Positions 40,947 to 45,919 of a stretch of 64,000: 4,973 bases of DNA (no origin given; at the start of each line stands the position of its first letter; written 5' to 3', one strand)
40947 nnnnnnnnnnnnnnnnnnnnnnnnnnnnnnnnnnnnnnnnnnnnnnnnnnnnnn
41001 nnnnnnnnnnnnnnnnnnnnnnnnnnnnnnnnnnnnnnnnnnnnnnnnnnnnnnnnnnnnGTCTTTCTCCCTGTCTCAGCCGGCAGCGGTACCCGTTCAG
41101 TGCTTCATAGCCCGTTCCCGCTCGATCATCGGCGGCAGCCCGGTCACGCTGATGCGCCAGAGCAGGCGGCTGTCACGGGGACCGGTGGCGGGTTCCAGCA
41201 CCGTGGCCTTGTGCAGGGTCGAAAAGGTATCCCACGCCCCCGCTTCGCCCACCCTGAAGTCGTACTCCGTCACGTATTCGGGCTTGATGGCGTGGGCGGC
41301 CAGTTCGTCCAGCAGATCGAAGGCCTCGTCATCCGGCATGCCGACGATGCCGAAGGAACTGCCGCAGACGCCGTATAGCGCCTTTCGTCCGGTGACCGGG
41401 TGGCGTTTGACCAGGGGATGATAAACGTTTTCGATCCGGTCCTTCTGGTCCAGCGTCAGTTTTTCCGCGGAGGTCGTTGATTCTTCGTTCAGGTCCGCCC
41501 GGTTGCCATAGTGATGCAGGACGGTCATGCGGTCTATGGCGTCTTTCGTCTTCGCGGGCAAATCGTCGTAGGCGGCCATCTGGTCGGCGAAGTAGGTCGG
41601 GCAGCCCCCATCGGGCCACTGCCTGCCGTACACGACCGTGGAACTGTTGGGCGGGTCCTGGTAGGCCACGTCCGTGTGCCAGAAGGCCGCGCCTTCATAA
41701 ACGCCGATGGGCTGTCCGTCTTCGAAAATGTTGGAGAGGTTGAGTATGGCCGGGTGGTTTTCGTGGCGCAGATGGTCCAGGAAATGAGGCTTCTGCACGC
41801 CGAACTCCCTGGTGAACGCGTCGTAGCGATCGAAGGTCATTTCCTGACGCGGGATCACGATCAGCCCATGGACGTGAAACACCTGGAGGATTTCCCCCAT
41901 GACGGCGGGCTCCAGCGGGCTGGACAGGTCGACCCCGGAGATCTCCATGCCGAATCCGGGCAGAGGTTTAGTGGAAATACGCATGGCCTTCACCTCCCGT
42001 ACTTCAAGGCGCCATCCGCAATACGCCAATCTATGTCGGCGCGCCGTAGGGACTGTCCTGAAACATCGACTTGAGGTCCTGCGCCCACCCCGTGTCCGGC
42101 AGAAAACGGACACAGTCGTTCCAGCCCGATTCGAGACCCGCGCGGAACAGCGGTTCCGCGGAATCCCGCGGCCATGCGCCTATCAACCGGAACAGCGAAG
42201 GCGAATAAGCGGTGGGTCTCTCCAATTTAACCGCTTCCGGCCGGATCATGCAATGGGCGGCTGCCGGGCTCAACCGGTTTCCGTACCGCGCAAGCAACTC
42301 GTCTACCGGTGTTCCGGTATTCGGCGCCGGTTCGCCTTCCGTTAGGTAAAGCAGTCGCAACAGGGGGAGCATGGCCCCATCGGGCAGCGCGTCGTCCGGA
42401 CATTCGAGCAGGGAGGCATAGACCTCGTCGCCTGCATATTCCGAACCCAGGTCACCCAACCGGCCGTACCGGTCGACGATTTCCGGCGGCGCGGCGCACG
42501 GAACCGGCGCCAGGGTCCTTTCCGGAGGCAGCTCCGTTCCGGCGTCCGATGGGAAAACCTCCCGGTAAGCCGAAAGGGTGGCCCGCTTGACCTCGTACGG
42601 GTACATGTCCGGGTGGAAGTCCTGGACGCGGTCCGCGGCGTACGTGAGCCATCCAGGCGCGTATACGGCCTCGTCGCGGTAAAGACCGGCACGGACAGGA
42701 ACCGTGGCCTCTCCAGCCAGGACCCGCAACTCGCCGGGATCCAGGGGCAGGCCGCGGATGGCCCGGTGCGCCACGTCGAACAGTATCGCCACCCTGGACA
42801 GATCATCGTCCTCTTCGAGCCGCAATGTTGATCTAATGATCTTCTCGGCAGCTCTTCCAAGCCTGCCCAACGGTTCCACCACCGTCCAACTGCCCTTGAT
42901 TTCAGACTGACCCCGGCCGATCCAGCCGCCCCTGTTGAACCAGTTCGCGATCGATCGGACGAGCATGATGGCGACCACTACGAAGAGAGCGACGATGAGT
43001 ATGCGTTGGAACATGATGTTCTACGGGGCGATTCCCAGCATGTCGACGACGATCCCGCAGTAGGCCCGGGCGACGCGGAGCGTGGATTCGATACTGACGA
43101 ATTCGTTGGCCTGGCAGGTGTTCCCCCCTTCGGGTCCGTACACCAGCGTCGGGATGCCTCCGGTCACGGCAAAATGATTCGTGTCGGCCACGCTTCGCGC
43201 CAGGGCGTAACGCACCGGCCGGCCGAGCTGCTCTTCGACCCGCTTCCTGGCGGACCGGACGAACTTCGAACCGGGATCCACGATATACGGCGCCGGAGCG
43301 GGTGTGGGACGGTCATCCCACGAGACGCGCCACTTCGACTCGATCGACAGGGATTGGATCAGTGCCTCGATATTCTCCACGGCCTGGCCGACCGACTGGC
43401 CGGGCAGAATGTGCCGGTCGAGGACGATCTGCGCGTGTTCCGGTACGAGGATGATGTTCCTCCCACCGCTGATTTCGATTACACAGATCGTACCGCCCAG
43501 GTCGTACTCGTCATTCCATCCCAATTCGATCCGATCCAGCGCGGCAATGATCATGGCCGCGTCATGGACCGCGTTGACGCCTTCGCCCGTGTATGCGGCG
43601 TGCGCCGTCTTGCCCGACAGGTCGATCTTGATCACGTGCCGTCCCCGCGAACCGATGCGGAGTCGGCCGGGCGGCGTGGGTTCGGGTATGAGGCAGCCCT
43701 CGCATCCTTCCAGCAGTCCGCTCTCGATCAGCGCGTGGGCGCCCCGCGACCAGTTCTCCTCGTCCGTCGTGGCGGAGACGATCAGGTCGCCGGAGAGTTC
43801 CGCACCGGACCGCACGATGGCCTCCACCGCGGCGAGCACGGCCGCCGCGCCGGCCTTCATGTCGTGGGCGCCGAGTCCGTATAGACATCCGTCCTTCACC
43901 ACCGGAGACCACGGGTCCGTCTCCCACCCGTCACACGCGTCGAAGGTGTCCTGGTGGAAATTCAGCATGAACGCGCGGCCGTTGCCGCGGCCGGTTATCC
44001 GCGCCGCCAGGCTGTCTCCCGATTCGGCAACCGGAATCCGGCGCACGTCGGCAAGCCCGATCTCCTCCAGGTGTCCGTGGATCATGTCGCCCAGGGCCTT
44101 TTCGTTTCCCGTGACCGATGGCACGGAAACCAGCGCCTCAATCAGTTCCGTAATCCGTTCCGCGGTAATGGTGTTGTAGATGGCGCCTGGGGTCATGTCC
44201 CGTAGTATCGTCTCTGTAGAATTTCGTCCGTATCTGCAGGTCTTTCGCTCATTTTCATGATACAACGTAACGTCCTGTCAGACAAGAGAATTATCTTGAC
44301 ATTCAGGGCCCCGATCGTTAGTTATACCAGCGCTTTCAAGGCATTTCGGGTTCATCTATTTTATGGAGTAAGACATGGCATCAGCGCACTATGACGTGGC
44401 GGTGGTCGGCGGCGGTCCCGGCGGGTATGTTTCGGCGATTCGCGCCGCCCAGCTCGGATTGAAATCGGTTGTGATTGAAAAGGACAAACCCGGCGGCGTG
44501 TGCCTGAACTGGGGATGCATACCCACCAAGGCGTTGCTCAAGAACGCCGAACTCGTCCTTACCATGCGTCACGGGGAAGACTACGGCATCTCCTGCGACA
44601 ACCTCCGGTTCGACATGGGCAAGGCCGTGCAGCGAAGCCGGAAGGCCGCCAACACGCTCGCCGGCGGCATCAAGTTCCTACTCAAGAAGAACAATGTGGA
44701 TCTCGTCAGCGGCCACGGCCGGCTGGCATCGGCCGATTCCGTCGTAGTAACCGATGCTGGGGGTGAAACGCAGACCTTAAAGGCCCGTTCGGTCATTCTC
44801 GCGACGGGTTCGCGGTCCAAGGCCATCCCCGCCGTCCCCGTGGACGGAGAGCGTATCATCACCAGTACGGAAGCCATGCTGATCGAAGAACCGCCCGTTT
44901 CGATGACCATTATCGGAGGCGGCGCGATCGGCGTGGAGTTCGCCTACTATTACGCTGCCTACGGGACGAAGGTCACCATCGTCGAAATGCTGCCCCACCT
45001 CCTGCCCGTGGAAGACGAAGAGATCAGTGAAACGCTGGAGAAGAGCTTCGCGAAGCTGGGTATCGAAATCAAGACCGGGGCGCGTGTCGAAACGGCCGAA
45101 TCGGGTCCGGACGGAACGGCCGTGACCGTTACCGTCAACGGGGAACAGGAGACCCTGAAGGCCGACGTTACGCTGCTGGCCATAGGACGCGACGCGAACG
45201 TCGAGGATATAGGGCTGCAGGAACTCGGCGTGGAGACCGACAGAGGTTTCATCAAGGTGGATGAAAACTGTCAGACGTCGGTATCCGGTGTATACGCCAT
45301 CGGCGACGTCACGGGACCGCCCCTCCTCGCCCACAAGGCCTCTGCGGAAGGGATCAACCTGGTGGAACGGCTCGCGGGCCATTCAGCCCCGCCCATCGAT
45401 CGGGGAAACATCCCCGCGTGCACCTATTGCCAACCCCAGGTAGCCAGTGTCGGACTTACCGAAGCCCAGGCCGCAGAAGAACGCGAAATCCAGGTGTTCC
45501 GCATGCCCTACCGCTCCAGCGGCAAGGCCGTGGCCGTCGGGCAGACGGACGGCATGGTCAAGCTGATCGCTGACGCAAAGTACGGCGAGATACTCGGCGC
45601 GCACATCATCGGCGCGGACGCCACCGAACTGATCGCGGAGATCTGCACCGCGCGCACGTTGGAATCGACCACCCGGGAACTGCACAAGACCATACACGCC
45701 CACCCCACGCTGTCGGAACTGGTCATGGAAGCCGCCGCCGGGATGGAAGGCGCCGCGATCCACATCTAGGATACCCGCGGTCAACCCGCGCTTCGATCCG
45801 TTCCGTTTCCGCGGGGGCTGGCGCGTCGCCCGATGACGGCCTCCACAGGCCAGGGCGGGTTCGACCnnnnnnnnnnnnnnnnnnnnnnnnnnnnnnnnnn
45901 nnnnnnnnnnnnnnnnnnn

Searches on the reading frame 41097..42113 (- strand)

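Call 47: search_protein_families(library=pfam, proteins=[window:41097-42113:-], max_evalue=0.0001)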
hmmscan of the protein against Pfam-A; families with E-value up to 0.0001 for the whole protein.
window:41097-42113:- (338 aa): 1 family
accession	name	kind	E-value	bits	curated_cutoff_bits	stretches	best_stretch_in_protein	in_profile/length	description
PF02668.22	TauD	-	3.3e-42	145.7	27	1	48-321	2-266/267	Taurine catabolism dioxygenase TauD, TfdA family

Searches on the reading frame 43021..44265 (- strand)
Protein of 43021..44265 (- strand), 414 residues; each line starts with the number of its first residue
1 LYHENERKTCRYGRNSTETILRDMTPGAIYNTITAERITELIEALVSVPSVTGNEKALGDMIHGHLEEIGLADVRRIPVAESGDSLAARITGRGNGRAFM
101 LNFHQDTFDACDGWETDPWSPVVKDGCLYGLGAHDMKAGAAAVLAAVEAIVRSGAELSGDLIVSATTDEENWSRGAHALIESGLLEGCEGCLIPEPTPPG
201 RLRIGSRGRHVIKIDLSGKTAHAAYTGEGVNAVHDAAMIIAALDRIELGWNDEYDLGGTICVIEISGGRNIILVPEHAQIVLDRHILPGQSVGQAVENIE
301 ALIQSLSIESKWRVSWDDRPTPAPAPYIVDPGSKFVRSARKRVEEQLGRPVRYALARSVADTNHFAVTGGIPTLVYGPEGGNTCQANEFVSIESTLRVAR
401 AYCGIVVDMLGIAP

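Call 48: search_protein_families(library=pfam, proteins=[window:43021-44265:-], max_evalue=0.0001)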
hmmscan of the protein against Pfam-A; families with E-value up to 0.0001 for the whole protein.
window:43021-44265:- (414 aa): 3 families
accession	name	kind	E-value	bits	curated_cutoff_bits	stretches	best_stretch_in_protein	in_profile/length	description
PF01546.33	Peptidase_M20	-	1.8e-26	93.8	24.6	1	100-406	1-204/206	Peptidase family M20/M25/M40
PF07687.19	M20_dimer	-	5.8e-14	52.4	21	1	204-306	1-102/107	Peptidase dimerisation domain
PF04389.22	Peptidase_M28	-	3.6e-06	27.3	21.3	1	87-181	3-78/193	Peptidase family M28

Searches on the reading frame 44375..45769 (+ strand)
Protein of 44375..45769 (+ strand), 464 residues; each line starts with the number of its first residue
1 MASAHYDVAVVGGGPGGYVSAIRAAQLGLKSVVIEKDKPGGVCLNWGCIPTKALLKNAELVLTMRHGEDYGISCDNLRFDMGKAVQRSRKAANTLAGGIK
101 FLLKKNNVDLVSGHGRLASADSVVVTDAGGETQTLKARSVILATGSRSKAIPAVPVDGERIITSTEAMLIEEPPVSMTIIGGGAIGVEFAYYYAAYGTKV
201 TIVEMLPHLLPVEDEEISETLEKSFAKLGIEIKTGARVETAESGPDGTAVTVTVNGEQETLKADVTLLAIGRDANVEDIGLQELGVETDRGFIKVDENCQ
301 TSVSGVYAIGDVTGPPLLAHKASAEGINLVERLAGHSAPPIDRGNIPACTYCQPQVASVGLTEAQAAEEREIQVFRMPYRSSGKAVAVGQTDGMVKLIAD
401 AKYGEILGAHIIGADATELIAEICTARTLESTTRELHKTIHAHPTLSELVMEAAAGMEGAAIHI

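Call 48: search_protein_families(library=pfam, proteins=[window:44375-45769:+], max_evalue=0.0001)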
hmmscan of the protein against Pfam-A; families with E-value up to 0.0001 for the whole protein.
window:44375-45769:+ (464 aa): 12 families
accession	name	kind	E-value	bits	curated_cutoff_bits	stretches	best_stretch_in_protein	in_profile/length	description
PF07992.20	Pyr_redox_2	-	1.1e-70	238.7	26.1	1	6-326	1-291/291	Pyridine nucleotide-disulphide oxidoreductase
PF02852.28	Pyr_redox_dim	-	5.7e-35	120.3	25.3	1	346-454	1-110/110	Pyridine nucleotide-disulphide oxidoreductase, dimerisation domain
PF00070.33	Pyr_redox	-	8.8e-25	87.5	22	1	177-255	2-80/82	Pyridine nucleotide-disulphide oxidoreductase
PF13738.12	Pyr_redox_3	-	6.5e-14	52.3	30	1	131-310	119-305/305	Pyridine nucleotide-disulphide oxidoreductase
PF00890.30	FAD_binding_2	-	1.8e-10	41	20.4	1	7-46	1-40/414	FAD binding domain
PF13450.12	NAD_binding_8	-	5.9e-10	39.7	21.9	0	10-44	1-36/68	NAD(P)-binding Rossmann-like domain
PF01266.30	DAO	-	1.4e-09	38.4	27.9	0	178-205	3-30/353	FAD dependent oxidoreductase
PF01134.28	GIDA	-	1.6e-09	37.8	22.1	1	7-146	1-150/391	Glucose inhibited division protein A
PF03486.20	HI0933_like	-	6.2e-09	36.1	50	0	7-38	2-33/244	HI0933-like protein Rossmann domain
PF01494.25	FAD_binding_3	-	7e-07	29.2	22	0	6-38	2-34/349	FAD binding domain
PF12831.13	FAD_oxidored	-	2.1e-06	27.7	27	1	7-145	1-145/416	FAD dependent oxidoreductase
PF01946.23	Thi4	-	0.0001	22.1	26.2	0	4-42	16-56/235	Thi4 family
